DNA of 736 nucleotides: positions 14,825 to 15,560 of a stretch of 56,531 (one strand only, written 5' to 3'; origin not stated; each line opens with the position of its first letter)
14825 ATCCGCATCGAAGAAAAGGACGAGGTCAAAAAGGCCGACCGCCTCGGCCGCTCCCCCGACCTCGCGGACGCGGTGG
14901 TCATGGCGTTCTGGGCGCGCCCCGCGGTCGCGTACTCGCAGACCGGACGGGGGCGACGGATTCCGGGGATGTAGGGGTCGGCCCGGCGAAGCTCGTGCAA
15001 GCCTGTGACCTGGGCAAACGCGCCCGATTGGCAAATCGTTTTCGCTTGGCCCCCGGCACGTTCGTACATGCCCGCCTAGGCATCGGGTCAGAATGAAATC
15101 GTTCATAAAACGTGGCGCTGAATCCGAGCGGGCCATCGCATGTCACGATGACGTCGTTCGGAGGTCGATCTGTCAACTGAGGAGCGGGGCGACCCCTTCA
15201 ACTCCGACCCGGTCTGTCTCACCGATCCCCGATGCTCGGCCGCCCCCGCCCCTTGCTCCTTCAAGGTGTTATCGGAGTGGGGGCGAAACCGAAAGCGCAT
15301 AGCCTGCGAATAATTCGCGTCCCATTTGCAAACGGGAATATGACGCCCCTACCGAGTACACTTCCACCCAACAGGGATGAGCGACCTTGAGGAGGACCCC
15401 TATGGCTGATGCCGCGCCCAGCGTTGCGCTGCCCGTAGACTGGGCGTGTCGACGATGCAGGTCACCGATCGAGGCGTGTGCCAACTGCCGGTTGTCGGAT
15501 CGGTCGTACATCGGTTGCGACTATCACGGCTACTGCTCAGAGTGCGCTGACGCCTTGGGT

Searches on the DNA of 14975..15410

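Call 84: search_rna_families(source=window, start=14975, end=15410, threshold=evalue, max_evalue=5)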
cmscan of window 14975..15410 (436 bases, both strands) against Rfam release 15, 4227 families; matches with E-value up to 5: 0.
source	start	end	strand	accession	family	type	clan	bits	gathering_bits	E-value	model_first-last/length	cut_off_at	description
